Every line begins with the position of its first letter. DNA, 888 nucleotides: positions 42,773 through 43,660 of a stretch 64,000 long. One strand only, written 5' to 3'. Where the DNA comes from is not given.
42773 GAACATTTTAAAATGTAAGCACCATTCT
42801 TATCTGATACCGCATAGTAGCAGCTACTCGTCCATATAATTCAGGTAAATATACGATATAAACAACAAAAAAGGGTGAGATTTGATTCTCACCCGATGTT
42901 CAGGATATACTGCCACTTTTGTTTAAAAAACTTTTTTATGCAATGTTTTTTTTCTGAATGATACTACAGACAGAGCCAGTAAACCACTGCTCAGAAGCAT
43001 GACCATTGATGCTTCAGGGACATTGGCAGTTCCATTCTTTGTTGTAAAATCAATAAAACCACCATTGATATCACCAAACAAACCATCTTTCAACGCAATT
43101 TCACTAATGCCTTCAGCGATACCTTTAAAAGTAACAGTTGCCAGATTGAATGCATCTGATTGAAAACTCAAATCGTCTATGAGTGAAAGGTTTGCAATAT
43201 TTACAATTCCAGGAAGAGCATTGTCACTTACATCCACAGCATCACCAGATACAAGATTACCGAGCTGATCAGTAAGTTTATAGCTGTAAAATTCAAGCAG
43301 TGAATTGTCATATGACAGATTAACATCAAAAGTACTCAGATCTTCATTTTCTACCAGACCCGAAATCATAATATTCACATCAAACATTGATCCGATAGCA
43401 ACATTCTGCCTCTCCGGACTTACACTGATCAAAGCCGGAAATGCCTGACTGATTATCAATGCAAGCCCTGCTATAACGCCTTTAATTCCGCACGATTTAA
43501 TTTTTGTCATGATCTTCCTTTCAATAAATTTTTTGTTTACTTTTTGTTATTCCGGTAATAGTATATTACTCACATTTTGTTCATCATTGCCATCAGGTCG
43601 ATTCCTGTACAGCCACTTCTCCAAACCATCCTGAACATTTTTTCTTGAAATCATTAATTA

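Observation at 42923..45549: Minimal cohesin-dockerin pair: cohesin-like PEP-CTERM-like surface protein next to a dockerin-tagged metallophosphoesterase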

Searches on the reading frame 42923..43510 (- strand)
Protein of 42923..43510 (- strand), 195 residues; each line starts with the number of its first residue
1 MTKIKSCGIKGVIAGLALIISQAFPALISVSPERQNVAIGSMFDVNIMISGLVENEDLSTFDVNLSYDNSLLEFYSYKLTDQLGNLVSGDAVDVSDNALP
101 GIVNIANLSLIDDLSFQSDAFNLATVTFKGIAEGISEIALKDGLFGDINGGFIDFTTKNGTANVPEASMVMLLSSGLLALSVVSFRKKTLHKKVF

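Call 3: search_protein_families(library=pfam, proteins=[window:42923-43510:-], max_evalue=1)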
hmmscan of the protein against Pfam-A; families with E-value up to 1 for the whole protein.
window:42923-43510:- (195 aa): 2 families
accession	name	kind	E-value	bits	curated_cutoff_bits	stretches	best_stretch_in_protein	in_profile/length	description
PF00963.24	Cohesin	-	5.9e-06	27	24.1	1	30-149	3-124/139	Cohesin domain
PF07589.16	PEP-CTERM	-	0.046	14.3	20.7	1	164-186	2-22/24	PEP-CTERM motif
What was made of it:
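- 42923..43510 (-): Gene for the cohesin/PEP-CTERM adaptor protein (195 aa). Pfam Cohesin 27 bits, above cutoff (call 3).
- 42926..43021 (-): PEP-CTERM-like sorting signal (aa 164-195): VPEAS, hydrophobic helix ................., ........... Pfam PEP-CTERM 14.3 bits, below cutoff (call 3).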

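Call 4: search_protein_families(library=ncbifam, proteins=[window:42923-43510:-], max_evalue=1)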
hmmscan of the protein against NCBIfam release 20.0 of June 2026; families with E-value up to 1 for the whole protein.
window:42923-43510:- (195 aa): 4 families
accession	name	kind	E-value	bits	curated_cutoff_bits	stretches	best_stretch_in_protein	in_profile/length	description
NF038129.1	PEP_NF038129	equivalog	0.013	15.4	65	1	132-184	138-191/194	NF038129 family PEP-CTERM protein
NF041538.1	PEP_EDSA_1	subfamily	0.018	14.7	100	1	157-187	277-307/307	EDSAP-1 family PEP-CTERM protein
NF052510.1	methyltran_MpqE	exception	0.054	12.9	335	1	70-138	164-229/234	methyl-plastoquinone biosynthesis methyltransferase MpqE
NF038118.1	PEP_CTERM_CCXG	equivalog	0.15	11.7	90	1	149-184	160-196/199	CCXG family PEP-CTERM protein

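Call 6: find_encoding_contigs(protein=window:42923-43510:-, flank=10000, max_places=6)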
Protein window:42923-43510:- (195 aa): 1 contig read that carries it; 1 place shown.
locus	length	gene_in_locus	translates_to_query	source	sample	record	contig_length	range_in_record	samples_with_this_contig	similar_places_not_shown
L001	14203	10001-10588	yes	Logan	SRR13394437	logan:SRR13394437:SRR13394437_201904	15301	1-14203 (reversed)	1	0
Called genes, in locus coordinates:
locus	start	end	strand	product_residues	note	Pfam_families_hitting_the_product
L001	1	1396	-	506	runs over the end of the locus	-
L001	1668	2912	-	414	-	PF01145:Band_7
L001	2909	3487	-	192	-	PF01145:Band_7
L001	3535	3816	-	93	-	-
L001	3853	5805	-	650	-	PF01145:Band_7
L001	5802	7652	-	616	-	PF00122:E1-E2_ATPase, PF00702:Hydrolase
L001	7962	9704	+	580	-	PF00149:Metallophos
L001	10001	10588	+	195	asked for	PF00963:Cohesin (weak)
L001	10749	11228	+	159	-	PF03692:CxxCxxCC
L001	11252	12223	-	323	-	PF17802:SpaA (faint), PF17210:SdrD_B (faint), PF22904:NOMO1-like_2nd (faint), PF13620:CarboxypepD_reg (weak)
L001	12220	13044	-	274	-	PF14394:DUF4423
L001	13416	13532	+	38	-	-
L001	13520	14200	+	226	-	PF02463:SMC_N (weak), PF00005:ABC_tran, PF13304:AAA_21 (faint)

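Call 7: find_homologous_proteins(query=window:42923-43510:-)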
Query window:42923-43510:- (195 aa): 2 proteins with E <= 0.001 among 426 candidates.
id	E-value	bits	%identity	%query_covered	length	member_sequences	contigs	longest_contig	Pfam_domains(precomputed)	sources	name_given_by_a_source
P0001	9.5e-116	402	100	100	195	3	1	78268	PF00963.25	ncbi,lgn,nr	ncbi:MAG: hypothetical protein JW915_04405 [Chitinispirillaceae bacterium]|nr:hypothetical protein [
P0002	1.1e-76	275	71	98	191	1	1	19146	PF00963.25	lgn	-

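Call 9: find_encoding_contigs(protein=P0002, flank=10000, max_places=6)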
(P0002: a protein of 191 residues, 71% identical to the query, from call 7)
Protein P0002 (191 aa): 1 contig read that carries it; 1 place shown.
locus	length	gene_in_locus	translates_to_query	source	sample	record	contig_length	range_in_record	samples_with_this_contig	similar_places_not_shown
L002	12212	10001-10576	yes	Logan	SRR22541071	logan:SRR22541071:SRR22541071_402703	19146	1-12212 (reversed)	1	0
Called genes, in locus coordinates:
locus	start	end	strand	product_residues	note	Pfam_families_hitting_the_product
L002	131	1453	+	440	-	PF01794:Ferric_reduct, PF00175:NAD_binding_1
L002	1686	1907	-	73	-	-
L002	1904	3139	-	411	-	PF01145:Band_7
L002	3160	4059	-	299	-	PF01145:Band_7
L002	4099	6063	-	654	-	PF01145:Band_7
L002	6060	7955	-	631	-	PF00122:E1-E2_ATPase, PF00702:Hydrolase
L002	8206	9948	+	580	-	PF00149:Metallophos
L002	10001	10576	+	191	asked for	PF00963:Cohesin (weak)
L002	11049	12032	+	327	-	PF06283:ThuA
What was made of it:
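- Tried and rejected: The CxxCxxCC gene downstream lies beyond the terminator-like hairpin, and L002 has a ThuA gene at that position instead (call 9).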

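Call 14: search_protein_representatives(protein=window:42923-43510:-)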
Query: 195 residues. Proteins with E-value up to 0.001 (for the whole library): 1738; up to 1e-10: 239; up to 1e-30: 4. The best 150 are listed.
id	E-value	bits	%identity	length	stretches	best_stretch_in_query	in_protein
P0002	3.6e-77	274.8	72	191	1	1-190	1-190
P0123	6.7e-34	133.9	41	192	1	8-188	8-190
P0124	1.7e-32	129.4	43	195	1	6-189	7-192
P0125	5.7e-32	127.6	42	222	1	2-188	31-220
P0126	1.2e-29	120.1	42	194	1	18-184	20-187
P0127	1.2e-28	116.8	43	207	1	18-189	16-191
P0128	7.4e-28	114.3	41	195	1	14-188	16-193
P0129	3.8e-27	111.9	41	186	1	9-188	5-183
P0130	3.1e-26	109.0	45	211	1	12-186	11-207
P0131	1.8e-25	106.5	39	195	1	8-183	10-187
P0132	4.5e-25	105.2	41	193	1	10-187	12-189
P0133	5.0e-25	105.0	41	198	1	18-187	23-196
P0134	3.1e-24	102.5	37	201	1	7-189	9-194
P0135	1.2e-23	100.5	40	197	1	16-188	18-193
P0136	5.5e-23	98.4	39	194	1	15-188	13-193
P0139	3.8e-22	95.6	39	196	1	13-189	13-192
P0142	5.9e-22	95.0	35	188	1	20-186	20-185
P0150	8.2e-21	91.3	39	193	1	13-188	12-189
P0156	7.0e-20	88.3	39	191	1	9-188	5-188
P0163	5.5e-19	85.4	34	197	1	12-186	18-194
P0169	1.9e-18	83.6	27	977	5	24-160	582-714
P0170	2.6e-18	83.2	38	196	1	23-188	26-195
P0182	1.5e-17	80.7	33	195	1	17-180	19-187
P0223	7.0e-15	72.0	26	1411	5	18-140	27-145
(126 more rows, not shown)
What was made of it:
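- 42923..43510 (-): Family of 1,738 representative clusters (call 14).
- Multi-cohesin relatives of this family exist elsewhere (P0169 and P0223, five cohesin stretches each, call 14).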

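Call 16: search_protein_families(library=pfam, alignment_id=A1, max_evalue=0.01)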
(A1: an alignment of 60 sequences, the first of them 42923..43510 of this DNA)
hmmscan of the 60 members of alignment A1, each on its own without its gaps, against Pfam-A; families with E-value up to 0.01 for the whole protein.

A. member 1, window:42923-43510:- (195 aa): 1 family
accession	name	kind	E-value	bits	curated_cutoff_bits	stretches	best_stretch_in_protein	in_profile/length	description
PF00963.24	Cohesin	-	5.9e-06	27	24.1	1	30-149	3-124/139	Cohesin domain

B. families by the number of members that match (of 60 scanned): 3 families
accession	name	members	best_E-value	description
PF00963.24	Cohesin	52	8.2e-09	Cohesin domain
PF07589.16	PEP-CTERM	43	1.9e-08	PEP-CTERM motif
PF18205.6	VPDSG-CTERM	6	0.00015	VPDSG-CTERM motif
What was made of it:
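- On Cohesin (PF00963): 52 of 60 family members match at E <= 0.01 (call 16).
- The family consensus is a canonical PEP-CTERM, with 43 of 60 members matching Pfam PEP-CTERM at E <= 0.01 (call 16).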

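Call 21: search_protein_families(library=pfam, proteins=[L002:10001-10576:+, L002:8206-9948:+], max_evalue=0.1)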
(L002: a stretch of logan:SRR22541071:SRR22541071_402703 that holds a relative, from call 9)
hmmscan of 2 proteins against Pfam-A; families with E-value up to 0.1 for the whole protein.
L002:10001-10576:+ (191 aa): 2 families
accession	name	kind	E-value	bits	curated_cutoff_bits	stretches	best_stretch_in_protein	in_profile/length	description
PF00963.24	Cohesin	-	2.1e-05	25.1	24.1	1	33-155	6-130/139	Cohesin domain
PF07589.16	PEP-CTERM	-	0.00021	21.7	20.7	1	164-187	2-23/24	PEP-CTERM motif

L002:8206-9948:+ (580 aa): 2 families
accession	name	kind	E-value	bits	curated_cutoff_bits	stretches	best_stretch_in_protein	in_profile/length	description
PF00149.33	Metallophos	-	9.2e-10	39.7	21.5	1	33-250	5-190/191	Calcineurin-like phosphoesterase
PF00404.24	Dockerin_1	-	0.037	14.7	22.9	1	528-573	2-51/57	Dockerin type I domain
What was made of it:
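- On PEP-CTERM sorting signal (PF07589 / TIGR02595): The orthologue in L002 has VPEP and passes at 21.7 bits (call 21).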

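Call 30: search_solved_structures(query=A1, max_evalue=1, show_alignments=1)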
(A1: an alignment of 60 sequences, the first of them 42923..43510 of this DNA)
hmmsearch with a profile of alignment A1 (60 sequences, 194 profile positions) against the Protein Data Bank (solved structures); distinct sequences matched with E-value up to 1: 30.
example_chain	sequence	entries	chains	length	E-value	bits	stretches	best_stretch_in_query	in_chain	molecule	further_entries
3l8q_A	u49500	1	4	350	8.9e-09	38.6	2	28-157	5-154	Cellulosomal scaffoldin adaptor protein B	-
2jh2_A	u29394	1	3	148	1.5e-05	28.1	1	35-158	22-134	O-GLCNACASE NAGJ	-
2o4e_A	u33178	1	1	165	2.1e-05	27.6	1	35-158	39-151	O-GlcNAcase nagJ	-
2ozn_A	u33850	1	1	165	2.5e-05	27.4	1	35-158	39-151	O-GlcNAcase nagJ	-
2w1n_A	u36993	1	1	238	5.5e-05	26.3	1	36-160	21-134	O-GLCNACASE NAGJ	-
1qzn_A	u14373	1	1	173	0.00014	24.9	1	28-157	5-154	cellulosomal scaffoldin adaptor protein B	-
3f2l_A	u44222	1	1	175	0.00014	24.9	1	28-157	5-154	Cellulosomal scaffoldin adaptor protein B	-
1zv9_A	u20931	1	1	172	0.00016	24.8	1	28-157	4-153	Cellulosomal scaffoldin adaptor protein B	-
3bwz_A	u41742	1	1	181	0.00018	24.6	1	28-157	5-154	Cellulosomal scaffoldin adaptor protein B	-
1g1k_A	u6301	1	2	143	0.00028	24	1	29-109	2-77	SCAFFOLDING PROTEIN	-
2vn5_A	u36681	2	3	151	0.00049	23.2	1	29-109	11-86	SCAFFOLDING PROTEIN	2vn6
5lxv_A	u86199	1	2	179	0.00057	23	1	28-83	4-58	Scaffoldin C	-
4u3s_A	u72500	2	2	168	0.0032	20.5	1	30-82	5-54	Cellulosomal scaffoldin adaptor protein B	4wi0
3ghp_A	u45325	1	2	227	0.0034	20.4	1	27-156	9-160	Cellulosomal scaffoldin adaptor protein B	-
3fnk_A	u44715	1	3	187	0.0035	20.4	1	27-88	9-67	Cellulosomal scaffoldin adaptor protein B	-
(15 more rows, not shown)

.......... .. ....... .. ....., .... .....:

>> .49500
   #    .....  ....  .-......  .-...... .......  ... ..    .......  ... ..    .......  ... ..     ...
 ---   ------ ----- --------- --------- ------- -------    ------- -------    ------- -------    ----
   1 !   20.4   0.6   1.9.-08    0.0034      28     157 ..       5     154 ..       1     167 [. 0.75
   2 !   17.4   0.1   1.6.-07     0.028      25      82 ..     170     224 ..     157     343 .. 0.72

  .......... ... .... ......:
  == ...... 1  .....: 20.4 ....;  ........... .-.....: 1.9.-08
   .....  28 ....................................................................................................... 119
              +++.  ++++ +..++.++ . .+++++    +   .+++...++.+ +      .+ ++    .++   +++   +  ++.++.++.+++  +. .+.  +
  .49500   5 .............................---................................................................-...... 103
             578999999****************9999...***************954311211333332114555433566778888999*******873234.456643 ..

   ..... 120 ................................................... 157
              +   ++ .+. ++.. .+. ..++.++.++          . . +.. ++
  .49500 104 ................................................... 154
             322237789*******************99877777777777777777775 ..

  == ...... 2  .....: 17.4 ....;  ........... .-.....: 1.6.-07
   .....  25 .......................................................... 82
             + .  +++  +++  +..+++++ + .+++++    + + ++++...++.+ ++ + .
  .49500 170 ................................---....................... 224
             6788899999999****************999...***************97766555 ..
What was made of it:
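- On Cohesin (PF00963): The family profile hits solved cohesins in 29 of 30 PDB matches, best E 8.9e-9 (call 30).
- Checked: The family profile hits solved cohesins in 29 of 30 PDB matches (call 30).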

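Call 37: predict_structure(alignment_id=A1)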
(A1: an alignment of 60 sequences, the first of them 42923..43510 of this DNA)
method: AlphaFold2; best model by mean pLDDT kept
length: 195 residues; sequences in the alignment: 60
mean_pLDDT: 93.6   pTM: 0.79
mean pLDDT of the five models: 93.6, 92.7, 92.3, 91.6, 89.1
residues with pLDDT >= 90: 156; 70-90: 32; 50-70: 6; < 50: 1
segments of 3 or more residues with pLDDT < 50: none
pLDDT, mean of each block of 10 residues (from residue 1): 67 87 91 97 98 94 98 98 97 96 98 96 98 98 96 97 91 94 94 81
secondary structure, 60 per line:
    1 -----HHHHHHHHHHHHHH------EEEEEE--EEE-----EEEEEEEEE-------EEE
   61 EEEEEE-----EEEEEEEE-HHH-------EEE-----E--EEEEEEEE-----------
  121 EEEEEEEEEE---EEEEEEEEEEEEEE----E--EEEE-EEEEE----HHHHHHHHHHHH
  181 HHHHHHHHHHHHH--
elements in order: H6-19 E26-31 E34-36 E42-50 E58-66 E72-79 E91-93 E102-109 E121-130 E134-147 E155-158 E160-164 H169-193
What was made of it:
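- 43022..43435 (-): Single type-I-like cohesin domain (aa 26-163), preceded by a signal peptide (aa 1-25, 43436-43510). AF2 pLDDT 93.6 (call 37).
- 42926..43021 (-): Modelled as helix 169-193 (call 37).
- On Cohesin (PF00963): Model pLDDT 93.6 (call 37).
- Checked: The AlphaFold model has pLDDT 93.6 (call 37).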

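Call 41: fold_search(model_id=the predicted structure, library=pdb)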
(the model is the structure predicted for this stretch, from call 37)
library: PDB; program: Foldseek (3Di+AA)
matches with E <= 10: 2000; with E <= 0.001: 67
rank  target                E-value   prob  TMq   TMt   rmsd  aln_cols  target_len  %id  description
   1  6kgc_A                3.3e-11  1.00  0.59  0.78   3.4       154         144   16  Crystal structure of CaDoc0917(R49D)-CaCohA2 complex at pH 5.4 (released 2020-07-08)
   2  6kgf_C                4.3e-11  1.00  0.58  0.75   3.4       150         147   16  Crystal structure of CaDoc0917(R16D)-CaCohA2 complex at pH 8.2 (released 2020-07-08)
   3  6kgd_A                1.1e-10  1.00  0.58  0.76   3.2       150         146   17  Crystal structure of CaDoc0917(R49D)-CaCohA2 complex at pH 8.0 (released 2020-07-08)
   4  6kge_A                1.3e-10  1.00  0.57  0.77   3.5       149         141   17  Crystal structure of CaDoc0917(R16D)-CaCohA2 complex at pH 5.5 (released 2020-07-08)
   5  2vn5_C                3.5e-10  1.00  0.58  0.75   3.9       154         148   21  The Clostridium cellulolyticum dockerin displays a dual binding mode for its cohesin partner (released 2008-05-20)
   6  5nrm_A                3.7e-10  1.00  0.58  0.78   3.4       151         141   19  Crystal structure of the sixth cohesin from Acetivibrio cellulolyticus' scaffoldin B in complex with Cel5 dockerin S51 (released 2018-01-31)
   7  2vn5_A                3.9e-10  1.00  0.56  0.74   3.8       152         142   22  The Clostridium cellulolyticum dockerin displays a dual binding mode for its cohesin partner (released 2008-05-20)
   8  6kgf_A                4.4e-10  1.00  0.58  0.78   3.0       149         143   17  Crystal structure of CaDoc0917(R16D)-CaCohA2 complex at pH 8.2 (released 2020-07-08)
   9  1g1k_A                4.6e-10  1.00  0.58  0.77   3.0       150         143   22  COHESIN MODULE FROM THE CELLULOSOME OF CLOSTRIDIUM CELLULOLYTICUM (released 2000-11-22)
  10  2xdh                  6.9e-10  1.00  0.56  0.77   4.1       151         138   19  Non-cellulosomal cohesin from the hyperthermophilic archaeon Archaeoglobus fulgidus (released 2010-05-26)
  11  2vn6_A                7.3e-10  1.00  0.55  0.70   4.0       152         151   22  The Clostridium cellulolyticum dockerin displays a dual binding mode for its cohesin partner (released 2008-05-13)
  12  5lxv_A                8.2e-10  1.00  0.60  0.67   3.4       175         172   16  Crystal structure of Ruminococcus flavefaciens scaffoldin C cohesin in complex with a dockerin from an uncharacterized (released 2016-10-19)
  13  5lxv_C                9.1e-10  1.00  0.60  0.67   3.4       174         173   16  Crystal structure of Ruminococcus flavefaciens scaffoldin C cohesin in complex with a dockerin from an uncharacterized (released 2016-10-19)
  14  2w1n                  1.4e-09  1.00  0.55  0.48   3.5       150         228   21  cohesin and fibronectin type-III double module construct from the Clostridium perfringens glycoside hydrolase GH84C (released 2009-02-03)
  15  2ccl_A                1.9e-09  1.00  0.60  0.76   3.3       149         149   13  THE S45A, T46A MUTANT OF THE TYPE I COHESIN-DOCKERIN COMPLEX FROM THE CELLULOSOME OF CLOSTRIDIUM THERMOCELLUM (released 2007-02-13)
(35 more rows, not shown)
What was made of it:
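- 43022..43435 (-): All Foldseek top-50 hits are cohesins (call 41).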

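Call 49: list_cluster_members(proteins=[P0123, P0127, P0133, P0139, P0142, P0150, P0156, P0163, P0170, P0182])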
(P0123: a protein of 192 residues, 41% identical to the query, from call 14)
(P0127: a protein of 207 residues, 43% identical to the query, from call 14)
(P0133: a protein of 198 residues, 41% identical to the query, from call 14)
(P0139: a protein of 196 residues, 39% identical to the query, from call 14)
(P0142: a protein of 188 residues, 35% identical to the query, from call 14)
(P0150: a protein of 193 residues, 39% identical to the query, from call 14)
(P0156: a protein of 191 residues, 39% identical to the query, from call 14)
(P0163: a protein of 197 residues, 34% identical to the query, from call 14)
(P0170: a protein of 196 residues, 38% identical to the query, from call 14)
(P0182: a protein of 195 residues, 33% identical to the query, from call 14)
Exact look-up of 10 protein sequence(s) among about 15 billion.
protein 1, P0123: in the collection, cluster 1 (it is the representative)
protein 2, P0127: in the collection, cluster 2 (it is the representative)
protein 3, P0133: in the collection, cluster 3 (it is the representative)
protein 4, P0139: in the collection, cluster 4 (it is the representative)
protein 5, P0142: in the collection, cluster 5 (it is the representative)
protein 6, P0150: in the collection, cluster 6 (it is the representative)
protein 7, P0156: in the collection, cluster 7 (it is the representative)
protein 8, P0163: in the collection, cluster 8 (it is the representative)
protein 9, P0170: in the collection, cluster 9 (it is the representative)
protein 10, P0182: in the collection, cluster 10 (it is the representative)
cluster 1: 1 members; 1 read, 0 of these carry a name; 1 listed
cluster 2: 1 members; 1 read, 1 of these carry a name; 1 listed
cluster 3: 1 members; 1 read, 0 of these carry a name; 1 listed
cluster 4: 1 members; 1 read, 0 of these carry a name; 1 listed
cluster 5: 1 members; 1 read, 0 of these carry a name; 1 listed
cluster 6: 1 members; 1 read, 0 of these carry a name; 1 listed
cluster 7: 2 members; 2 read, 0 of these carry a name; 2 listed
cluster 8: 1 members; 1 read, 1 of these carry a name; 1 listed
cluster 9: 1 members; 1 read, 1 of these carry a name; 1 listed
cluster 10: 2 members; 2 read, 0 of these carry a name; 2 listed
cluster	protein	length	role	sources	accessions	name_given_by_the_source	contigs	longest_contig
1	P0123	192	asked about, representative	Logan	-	-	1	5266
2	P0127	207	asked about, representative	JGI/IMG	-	PEP-CTERM motif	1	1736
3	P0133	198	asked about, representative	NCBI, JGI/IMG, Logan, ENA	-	-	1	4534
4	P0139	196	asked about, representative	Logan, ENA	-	-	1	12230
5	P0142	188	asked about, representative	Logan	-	-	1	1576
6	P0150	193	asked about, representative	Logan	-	-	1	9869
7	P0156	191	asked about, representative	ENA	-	-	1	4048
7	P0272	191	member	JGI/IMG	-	-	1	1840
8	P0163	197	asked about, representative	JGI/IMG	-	hypothetical protein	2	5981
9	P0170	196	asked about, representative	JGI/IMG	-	hypothetical protein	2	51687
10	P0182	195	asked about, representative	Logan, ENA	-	-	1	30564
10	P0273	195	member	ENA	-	-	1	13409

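Call 50: find_encoding_contigs(protein=P0170, flank=8000, max_places=2)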
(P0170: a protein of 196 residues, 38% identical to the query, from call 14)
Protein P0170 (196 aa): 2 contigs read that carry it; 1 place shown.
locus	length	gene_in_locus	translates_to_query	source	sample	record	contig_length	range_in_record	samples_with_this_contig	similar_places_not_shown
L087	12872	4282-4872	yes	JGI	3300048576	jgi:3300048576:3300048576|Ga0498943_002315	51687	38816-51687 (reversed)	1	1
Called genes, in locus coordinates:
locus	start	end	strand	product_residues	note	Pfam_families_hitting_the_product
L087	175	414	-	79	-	-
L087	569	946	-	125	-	-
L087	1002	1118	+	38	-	-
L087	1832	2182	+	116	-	-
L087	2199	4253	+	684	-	PF13499:EF-hand_7 (faint), PF00404:Dockerin_1 (faint), PF13948:DUF4215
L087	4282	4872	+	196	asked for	PF07589:PEP_exosort_dom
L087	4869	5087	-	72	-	-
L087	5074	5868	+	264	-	PF04909:Amidohydro_2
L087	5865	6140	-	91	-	-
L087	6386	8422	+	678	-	PF00890:FAD_binding_2 (weak), PF07992:Pyr_redox_2 (weak), PF12831:FAD_oxidored, PF13450:NAD_binding_8 (weak), PF00037:Fer4 (weak), PF12838:Fer4_7, PF13187:Fer4_9, PF13237:Fer4_10 (weak), +9 more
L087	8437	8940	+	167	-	PF13187:Fer4_9 (faint), PF13237:Fer4_10 (weak), PF00037:Fer4 (faint), PF13183:Fer4_8, PF13484:Fer4_16 (faint), PF13534:Fer4_17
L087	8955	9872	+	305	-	PF02754:CCG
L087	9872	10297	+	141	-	PF02662:FlpD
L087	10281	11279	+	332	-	PF01058:Oxidored_q6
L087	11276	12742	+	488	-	PF27537:HoxH, PF00374:NiFeSe_Hases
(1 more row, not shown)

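Call 51: find_encoding_contigs(protein=P0182, flank=8000, max_places=2)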
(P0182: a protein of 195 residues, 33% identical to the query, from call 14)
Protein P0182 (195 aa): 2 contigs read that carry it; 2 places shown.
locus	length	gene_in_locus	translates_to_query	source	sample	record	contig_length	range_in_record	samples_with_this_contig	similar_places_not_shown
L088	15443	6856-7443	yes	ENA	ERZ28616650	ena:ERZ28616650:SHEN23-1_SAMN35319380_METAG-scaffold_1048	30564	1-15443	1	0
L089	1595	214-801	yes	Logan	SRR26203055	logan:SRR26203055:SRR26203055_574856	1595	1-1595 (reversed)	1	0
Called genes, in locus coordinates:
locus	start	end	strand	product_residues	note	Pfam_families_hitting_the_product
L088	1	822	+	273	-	?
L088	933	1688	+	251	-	PF00106:adh_short, PF13561:adh_short_C2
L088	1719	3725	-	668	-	PF02743:dCache_1, PF22673:MCP-like_PDC_1, PF00672:HAMP, PF00015:MCPsignal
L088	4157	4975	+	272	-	PF07589:PEP_exosort_dom (weak)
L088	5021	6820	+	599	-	PF00149:Metallophos, PF00404:Dockerin_1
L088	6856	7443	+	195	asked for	PF00963:Cohesin (weak)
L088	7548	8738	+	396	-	PF25210:Kelch_FKB95, PF24681:Kelch_KLHDC2_KLHL20_DRC7, PF24981:Beta-prop_ATRN-LZTR1, PF13418:Beta-prop_TYW4, PF01344:Kelch_1 (weak), PF13415:Beta-prop_FBX42, PF13964:Beta-prop_Calicin, PF13418:Beta-prop_TYW4, +5 more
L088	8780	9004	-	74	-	PF04102:SlyX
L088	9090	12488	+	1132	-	PF00989:PAS, PF08448:PAS_4, PF08447:PAS_3, PF13426:PAS_9, PF08447:PAS_3, PF01590:GAF, PF13185:GAF_2, PF01590:GAF, +9 more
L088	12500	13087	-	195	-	PF00484:Pro_CA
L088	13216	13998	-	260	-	PF00106:adh_short, PF08659:KR, PF13561:adh_short_C2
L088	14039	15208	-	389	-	PF01734:Patatin, PF12536:DUF3734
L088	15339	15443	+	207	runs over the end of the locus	-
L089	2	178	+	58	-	?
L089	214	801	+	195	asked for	PF00963:Cohesin (weak)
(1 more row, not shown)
